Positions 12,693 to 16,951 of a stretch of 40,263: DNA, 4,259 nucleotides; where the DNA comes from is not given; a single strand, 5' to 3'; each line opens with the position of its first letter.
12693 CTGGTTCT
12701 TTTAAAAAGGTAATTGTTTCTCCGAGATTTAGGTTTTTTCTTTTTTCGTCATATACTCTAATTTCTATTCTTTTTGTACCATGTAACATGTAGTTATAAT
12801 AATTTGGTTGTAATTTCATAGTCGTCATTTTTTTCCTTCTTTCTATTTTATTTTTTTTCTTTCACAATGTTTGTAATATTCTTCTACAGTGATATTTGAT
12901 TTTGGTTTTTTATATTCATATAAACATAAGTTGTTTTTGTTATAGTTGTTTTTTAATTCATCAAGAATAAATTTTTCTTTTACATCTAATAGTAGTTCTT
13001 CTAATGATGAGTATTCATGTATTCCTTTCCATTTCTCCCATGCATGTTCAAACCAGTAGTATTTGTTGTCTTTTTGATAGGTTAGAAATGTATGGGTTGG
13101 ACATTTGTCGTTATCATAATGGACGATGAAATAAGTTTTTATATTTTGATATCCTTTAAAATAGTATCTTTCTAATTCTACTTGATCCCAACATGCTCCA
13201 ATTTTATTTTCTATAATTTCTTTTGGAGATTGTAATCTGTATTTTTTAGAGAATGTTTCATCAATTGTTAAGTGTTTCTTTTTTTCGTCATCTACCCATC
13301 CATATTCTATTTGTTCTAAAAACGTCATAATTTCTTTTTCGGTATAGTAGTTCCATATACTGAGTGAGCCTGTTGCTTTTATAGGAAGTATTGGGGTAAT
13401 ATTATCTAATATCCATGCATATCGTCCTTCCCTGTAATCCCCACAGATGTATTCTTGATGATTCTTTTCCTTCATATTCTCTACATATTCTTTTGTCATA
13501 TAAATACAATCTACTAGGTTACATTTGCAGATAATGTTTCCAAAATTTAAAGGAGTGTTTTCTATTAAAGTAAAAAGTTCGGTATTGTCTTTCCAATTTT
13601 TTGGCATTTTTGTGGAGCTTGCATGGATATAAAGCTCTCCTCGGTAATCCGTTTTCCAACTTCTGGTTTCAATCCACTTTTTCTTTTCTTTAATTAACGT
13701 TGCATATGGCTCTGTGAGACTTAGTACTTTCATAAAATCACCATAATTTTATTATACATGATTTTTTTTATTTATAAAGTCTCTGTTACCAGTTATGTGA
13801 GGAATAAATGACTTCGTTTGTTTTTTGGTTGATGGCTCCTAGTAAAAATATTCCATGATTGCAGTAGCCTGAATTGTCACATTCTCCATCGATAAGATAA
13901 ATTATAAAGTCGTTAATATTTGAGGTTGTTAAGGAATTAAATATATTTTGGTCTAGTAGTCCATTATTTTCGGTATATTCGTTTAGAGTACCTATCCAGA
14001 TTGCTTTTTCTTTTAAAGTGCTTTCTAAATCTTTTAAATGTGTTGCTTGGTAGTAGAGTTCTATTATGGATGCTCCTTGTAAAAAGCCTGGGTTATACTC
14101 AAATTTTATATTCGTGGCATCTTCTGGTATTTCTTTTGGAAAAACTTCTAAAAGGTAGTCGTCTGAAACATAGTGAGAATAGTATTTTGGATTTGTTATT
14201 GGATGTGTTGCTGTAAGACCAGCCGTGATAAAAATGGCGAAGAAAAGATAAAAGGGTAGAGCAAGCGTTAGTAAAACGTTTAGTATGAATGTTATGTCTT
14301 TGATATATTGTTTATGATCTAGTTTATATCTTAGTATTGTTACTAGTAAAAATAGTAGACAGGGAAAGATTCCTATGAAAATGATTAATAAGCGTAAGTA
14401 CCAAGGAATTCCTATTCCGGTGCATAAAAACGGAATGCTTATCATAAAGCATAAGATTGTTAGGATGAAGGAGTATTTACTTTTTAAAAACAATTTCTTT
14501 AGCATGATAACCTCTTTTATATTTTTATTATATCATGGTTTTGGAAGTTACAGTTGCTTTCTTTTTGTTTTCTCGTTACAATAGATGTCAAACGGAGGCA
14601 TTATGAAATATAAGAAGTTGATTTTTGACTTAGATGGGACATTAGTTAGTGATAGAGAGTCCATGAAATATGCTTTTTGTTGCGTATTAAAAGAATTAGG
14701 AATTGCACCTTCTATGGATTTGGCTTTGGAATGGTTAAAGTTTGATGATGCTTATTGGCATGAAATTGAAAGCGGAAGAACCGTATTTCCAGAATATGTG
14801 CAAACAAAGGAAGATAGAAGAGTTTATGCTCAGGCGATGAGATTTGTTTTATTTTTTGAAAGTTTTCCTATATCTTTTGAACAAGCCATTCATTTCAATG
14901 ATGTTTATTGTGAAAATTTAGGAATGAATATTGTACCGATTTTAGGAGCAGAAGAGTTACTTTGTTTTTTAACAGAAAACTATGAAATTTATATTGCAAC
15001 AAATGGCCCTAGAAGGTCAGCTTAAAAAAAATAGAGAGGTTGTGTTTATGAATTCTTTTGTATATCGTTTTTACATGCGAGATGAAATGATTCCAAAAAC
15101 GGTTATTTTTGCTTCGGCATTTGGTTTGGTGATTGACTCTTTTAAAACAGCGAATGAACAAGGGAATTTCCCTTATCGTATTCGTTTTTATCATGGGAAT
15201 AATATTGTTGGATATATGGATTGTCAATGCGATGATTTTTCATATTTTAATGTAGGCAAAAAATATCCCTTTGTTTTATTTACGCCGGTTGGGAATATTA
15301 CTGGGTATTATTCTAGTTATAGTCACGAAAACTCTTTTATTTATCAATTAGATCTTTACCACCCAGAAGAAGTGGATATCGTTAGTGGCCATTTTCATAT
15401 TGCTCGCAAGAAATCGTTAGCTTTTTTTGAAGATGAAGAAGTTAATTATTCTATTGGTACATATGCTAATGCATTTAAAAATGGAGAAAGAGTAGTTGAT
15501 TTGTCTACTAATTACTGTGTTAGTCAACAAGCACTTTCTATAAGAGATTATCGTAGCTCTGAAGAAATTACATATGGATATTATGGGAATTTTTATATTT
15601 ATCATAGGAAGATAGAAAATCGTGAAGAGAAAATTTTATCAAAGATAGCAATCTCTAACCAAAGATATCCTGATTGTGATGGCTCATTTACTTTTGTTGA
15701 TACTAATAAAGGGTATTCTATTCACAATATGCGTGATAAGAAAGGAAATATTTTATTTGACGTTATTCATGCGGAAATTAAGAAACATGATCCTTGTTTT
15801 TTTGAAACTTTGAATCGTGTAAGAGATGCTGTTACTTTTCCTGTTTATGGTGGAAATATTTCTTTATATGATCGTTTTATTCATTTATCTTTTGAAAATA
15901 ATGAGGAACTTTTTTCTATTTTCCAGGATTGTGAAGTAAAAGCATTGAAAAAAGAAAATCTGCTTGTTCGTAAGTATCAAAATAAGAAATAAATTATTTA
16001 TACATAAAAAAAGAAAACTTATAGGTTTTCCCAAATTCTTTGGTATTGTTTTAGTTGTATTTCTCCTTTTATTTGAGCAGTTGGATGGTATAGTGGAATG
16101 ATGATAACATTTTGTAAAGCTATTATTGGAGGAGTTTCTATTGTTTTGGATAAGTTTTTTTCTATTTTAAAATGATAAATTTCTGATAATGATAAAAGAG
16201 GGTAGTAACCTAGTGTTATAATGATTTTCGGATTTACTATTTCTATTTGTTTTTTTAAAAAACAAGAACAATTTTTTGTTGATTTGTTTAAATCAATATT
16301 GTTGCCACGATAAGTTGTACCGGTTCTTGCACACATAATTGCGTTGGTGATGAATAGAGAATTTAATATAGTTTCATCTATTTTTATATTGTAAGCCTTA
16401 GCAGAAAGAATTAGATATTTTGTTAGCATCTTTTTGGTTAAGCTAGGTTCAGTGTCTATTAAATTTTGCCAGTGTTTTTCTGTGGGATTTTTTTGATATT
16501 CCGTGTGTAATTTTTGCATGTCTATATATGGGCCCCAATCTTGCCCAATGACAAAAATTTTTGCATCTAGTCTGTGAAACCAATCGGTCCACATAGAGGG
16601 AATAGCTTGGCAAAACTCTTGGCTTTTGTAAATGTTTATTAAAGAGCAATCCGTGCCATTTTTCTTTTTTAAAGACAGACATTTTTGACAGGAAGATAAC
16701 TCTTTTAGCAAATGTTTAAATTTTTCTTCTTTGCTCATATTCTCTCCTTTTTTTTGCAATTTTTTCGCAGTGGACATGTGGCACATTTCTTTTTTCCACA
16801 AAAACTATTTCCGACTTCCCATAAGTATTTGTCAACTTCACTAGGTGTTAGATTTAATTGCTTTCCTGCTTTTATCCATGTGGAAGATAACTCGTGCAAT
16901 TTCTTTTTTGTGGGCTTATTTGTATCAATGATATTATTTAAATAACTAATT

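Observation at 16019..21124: Pnkp partnered with base-excision enzymes instead of Hen1: candidate excise/heal/seal module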

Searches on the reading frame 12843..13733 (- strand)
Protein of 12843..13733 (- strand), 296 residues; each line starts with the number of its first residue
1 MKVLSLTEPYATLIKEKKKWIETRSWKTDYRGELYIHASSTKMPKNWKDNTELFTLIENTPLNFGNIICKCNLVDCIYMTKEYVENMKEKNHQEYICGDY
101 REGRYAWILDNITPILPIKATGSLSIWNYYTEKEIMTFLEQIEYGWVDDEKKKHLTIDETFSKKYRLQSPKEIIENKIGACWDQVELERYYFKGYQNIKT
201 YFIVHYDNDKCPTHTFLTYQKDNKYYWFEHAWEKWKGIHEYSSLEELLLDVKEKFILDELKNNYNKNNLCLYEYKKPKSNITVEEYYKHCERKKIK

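Call 3: search_protein_families(library=pfam, proteins=[window:12843-13733:-], max_evalue=0.01)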
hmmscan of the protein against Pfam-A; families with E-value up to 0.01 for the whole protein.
window:12843-13733:- (296 aa): 2 families
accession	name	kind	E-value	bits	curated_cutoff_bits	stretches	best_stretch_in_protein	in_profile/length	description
PF04266.20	ASCH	-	5.7e-05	24.2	21.2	1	4-86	1-60/103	ASCH domain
PF04473.18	DUF553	-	0.0047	16.8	20.5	1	133-229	20-112/140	Transglutaminase-like domain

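Call 4: search_protein_families(library=ncbifam, proteins=[window:12843-13733:-], max_evalue=0.01)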
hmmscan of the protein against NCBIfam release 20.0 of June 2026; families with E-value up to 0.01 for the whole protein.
window:12843-13733:- (296 aa): 0 families

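Call 6: search_protein_families(library=padloc, proteins=[window:12843-13733:-], max_evalue=0.01)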
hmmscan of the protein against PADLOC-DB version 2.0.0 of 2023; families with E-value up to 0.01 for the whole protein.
window:12843-13733:- (296 aa): 0 families

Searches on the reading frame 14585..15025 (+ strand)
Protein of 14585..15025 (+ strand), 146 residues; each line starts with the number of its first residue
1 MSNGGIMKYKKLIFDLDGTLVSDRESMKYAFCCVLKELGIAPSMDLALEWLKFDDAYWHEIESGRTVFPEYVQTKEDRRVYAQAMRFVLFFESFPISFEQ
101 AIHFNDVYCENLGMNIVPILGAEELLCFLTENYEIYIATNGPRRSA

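Call 49: search_protein_families(library=pfam, proteins=[window:14585-15025:+], max_evalue=0.01)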
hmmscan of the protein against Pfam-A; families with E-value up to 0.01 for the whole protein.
window:14585-15025:+ (146 aa): 3 families
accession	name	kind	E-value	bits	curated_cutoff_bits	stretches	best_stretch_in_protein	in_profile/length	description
PF13419.12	HAD_2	-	8.1e-05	23.2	23.8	1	12-144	1-107/178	Haloacid dehalogenase-like hydrolase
PF00702.32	Hydrolase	-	0.00011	23.1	26.4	1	12-146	4-128/191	haloacid dehalogenase-like hydrolase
PF03031.24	NIF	-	0.0062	16.7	21.8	0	10-29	1-22/160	NLI interacting factor-like phosphatase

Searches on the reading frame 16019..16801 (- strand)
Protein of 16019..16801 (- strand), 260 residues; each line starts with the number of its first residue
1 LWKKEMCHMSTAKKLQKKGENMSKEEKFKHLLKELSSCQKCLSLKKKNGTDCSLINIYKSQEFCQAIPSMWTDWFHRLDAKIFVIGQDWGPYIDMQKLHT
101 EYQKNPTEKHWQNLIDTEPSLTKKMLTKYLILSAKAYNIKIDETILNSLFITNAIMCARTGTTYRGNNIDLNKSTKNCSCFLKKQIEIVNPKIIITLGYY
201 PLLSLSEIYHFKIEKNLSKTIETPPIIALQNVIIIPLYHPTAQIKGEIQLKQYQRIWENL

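Call 3: search_protein_families(library=pfam, proteins=[window:16019-16801:-], max_evalue=0.01)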
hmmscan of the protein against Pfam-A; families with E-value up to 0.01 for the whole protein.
window:16019-16801:- (260 aa): 1 family
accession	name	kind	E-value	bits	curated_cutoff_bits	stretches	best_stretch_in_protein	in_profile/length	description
PF03167.25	UDG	-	3.5e-10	40.6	24.3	1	79-260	7-140/141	Uracil DNA glycosylase superfamily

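Call 4: search_protein_families(library=ncbifam, proteins=[window:16019-16801:-], max_evalue=0.01)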
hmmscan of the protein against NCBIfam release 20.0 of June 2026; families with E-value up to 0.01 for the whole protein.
window:16019-16801:- (260 aa): 3 families
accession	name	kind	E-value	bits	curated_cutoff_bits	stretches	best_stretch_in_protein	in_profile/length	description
NF040953.1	Arch_udg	equivalog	1.2e-09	38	250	1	147-245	73-167/184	type-4 uracil-DNA glycosylase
TIGR00758.1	UDG_fam4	subfamily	1.5e-07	31.3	125.3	1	148-252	63-159/173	uracil-DNA glycosylase, family 4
TIGR03914.1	UDG_fam_dom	hypoth_equivalog_domain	0.0056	16.3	189.95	0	172-221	143-191/231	UdgX family uracil-DNA binding protein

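Call 6: search_protein_families(library=padloc, proteins=[window:16019-16801:-], max_evalue=0.01)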
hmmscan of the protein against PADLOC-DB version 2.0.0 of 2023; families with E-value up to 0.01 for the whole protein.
window:16019-16801:- (260 aa): 0 families

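Call 10: search_solved_structures(query=window:16019-16738:-, max_evalue=1, show_alignments=2)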
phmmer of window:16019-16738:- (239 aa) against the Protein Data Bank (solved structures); distinct sequences matched with E-value up to 1: 3.
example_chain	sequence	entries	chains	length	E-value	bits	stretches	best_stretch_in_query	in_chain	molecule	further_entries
4zbx_A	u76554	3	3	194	8.9e-05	25.6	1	126-223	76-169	Uracil-DNA glycosylase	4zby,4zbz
1l9g_A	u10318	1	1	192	0.0075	19.3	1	148-225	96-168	Conserved hypothetical protein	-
1vk2_A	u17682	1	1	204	0.0085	19.2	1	148-225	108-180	Uracil-DNA glycosylase TM0511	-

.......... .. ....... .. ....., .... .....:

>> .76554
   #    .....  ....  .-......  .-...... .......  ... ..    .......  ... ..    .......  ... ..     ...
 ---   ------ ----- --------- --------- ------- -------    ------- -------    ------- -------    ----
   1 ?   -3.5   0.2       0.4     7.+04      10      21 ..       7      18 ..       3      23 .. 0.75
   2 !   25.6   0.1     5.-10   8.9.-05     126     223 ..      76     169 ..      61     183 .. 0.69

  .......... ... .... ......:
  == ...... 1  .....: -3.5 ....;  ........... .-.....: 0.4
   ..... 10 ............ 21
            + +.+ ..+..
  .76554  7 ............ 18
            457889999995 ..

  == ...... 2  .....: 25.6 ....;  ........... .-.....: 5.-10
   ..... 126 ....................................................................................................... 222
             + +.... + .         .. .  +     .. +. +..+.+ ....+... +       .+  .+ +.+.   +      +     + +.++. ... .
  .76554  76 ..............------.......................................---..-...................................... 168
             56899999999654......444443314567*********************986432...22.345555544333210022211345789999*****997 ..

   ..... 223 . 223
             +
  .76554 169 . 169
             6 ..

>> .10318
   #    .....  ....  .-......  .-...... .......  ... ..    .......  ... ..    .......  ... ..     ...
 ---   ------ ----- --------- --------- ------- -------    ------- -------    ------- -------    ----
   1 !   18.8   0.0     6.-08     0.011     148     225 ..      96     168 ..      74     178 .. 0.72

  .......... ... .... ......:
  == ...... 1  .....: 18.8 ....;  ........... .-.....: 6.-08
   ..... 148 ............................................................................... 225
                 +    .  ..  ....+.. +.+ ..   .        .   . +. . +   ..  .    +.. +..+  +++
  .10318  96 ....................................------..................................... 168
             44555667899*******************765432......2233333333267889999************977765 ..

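Call 68: predict_structure(alignment_id=A3)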
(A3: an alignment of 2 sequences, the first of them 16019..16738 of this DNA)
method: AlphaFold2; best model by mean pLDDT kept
length: 239 residues; sequences in the alignment: 2
mean_pLDDT: 60.0   pTM: 0.63
mean pLDDT of the five models: 60.0, 52.8, 48.3, 45.6, 40.3
residues with pLDDT >= 90: 0; 70-90: 75; 50-70: 94; < 50: 70
segments of 3 or more residues with pLDDT < 50: 1-4, 10-52, 112-118, 142-146, 219-223
pLDDT, mean of each block of 10 residues (from residue 1): 48 43 33 34 40 56 67 71 78 63 56 48 66 54 53 75 82 77 86 62 69 67 52 58
secondary structure, 60 per line:
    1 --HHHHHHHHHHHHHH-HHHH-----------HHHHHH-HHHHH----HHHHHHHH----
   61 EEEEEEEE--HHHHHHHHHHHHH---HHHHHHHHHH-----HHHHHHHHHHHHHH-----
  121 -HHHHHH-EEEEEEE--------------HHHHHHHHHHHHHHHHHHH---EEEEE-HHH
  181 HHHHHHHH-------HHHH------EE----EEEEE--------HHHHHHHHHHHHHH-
elements in order: H3-16 H18-21 H33-38 H40-44 H49-56 E61-68 H71-83 H87-96 H102-115 H122-127 E129-135 H150-168 E172-176 H178-188 H196-199 E212-216 H225-238

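Call 71: fold_search(model_id=the predicted structure, library=pdb)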
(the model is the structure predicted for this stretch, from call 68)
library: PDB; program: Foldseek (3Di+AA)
matches with E <= 10: 755; with E <= 0.001: 22
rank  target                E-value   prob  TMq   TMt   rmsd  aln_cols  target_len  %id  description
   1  4zbx                  5.4e-06  1.00  0.36  0.43  18.2       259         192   18  Family 4 uracil-DNA glycosylase from Sulfolobus tokodaii (free form, X-ray wavelength=0.9000) (released 2015-09-09)
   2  1l9g                  1.7e-05  1.00  0.37  0.44  16.9       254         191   18  CRYSTAL STRUCTURE OF URACIL-DNA GLYCOSYLASE FROM T. MARITIMA (released 2003-05-27)
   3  4zby                  2.4e-05  1.00  0.36  0.43  18.2       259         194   17  Family 4 uracil-DNA glycosylase from Sulfolobus tokodaii (uracil complex form) (released 2015-09-09)
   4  8iis                  1.1e-04  1.00  0.39  0.43   6.6       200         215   14  MsmUdgX H109S/R184A double mutant (released 2023-06-21)
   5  6ail                  1.7e-04  1.00  0.36  0.41   7.2       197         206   13  CRYSTAL STRUCTURE AT 1.3 ANGSTROMS RESOLUTION OF A NOVEL UDG, UdgX, FROM Mycobacterium smegmatis (released 2019-05-29)
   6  6ajr                  2.2e-04  1.00  0.38  0.43   6.6       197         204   14  Complex form of Uracil DNA glycosylase X and uracil (released 2019-05-29)
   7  6l5b                  2.4e-04  1.00  0.38  0.42   6.8       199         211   14  The structure of the UdgX mutant H109E at a post-excision state (released 2020-10-28)
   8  8iit                  2.8e-04  1.00  0.39  0.44   6.0       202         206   13  Complex form of MsmUdgX H109S/R184A double mutant and uracil- obtained from uracil DNA (ttUtt) post its cleavage by MsmU (released 2023-06-21)
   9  6ajp                  3.0e-04  1.00  0.39  0.44   6.6       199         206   14  Complex form of Uracil DNA glycosylase X and deoxyuridine monophosphate. (released 2019-05-29)
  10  6iob                  3.8e-04  1.00  0.39  0.44   6.7       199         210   14  The structure of the H109A mutant of UdgX in complex with uracil (released 2019-07-24)
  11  6ioc                  3.8e-04  1.00  0.38  0.41   7.0       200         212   14  The structure of the H109Q mutant of UdgX in complex with uracil (released 2019-07-24)
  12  8iii                  4.0e-04  1.00  0.38  0.43   6.7       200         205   12  Complex form of MsmUdgX H109C mutant and uracil- obtained from uracil DNA (ttUtt) post its cleavage by MsmUdgX H109C (released 2023-06-21)
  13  6ajs                  4.3e-04  1.00  0.37  0.42   7.2       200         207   14  H109S mutant form of Uracil DNA glycosylase X. (released 2019-05-29)
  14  8iih                  4.5e-04  1.00  0.35  0.39   7.4       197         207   14  H109C mutant of uracil DNA glycosylase X (released 2023-06-21)
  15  8iio                  4.5e-04  1.00  0.37  0.41   7.4       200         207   12  H109Q mutant of uracil DNA glycosylase X (released 2023-06-21)
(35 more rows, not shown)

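Call 74: search_dna_similar(query=window:16019-16738:-, collection=phages, mode=protein, max_rows=10, max_evalue=0.001)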
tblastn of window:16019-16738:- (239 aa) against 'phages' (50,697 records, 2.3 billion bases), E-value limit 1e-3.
Records with a match: 1; places in all: 1; records where one place covers at least 80% of the query: 0.
Best place of each record, by identity: <60% 1.
By first word of the organism name: Bacillus 1.
By host as written in the record: Bacillus subtilis BEST7003 1.
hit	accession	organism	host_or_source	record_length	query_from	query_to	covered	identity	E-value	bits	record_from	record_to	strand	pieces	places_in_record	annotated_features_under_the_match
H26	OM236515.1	Bacillus phage SPR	Bacillus subtilis BEST7003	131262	50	236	78%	30.5%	2e-12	72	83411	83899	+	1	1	hypothetical protein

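Call 76: get_annotated_region(hit=H26, flank=12000)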
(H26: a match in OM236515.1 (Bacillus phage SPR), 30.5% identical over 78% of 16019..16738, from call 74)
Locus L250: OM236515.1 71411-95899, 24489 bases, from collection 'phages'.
description: Bacillus phage SPR, complete genome.
organism: Bacillus phage SPR (NCBI taxid 10725)
taxonomy: Viruses; Duplodnaviria; Heunggongvirae; Uroviricota; Caudoviricetes; Spbetavirus
host: Bacillus subtilis BEST7003; source: -; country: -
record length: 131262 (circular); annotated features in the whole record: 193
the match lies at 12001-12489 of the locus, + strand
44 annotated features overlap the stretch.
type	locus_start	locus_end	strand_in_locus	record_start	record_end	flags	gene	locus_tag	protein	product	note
CDS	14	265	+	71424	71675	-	-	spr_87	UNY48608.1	hypothetical protein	-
CDS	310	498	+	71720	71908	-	-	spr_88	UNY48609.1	hypothetical protein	-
CDS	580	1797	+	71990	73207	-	-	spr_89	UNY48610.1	hypothetical protein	-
CDS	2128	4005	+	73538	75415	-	-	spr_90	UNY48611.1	hypothetical protein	-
CDS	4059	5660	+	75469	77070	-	-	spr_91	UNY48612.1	hypothetical protein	-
CDS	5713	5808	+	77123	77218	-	-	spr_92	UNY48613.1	hypothetical protein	-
CDS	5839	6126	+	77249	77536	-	-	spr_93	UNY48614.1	hypothetical protein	-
CDS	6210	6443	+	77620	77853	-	-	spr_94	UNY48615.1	hypothetical protein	-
CDS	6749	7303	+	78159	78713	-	-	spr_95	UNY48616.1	hypothetical protein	-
CDS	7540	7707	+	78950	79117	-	-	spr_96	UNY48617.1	hypothetical protein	-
CDS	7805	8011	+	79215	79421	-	-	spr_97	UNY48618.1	hypothetical protein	-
CDS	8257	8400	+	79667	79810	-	-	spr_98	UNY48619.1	hypothetical protein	-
CDS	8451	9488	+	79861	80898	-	-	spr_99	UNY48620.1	hypothetical protein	-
CDS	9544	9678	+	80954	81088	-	-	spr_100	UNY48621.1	hypothetical protein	-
CDS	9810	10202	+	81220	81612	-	-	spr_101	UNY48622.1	hypothetical protein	-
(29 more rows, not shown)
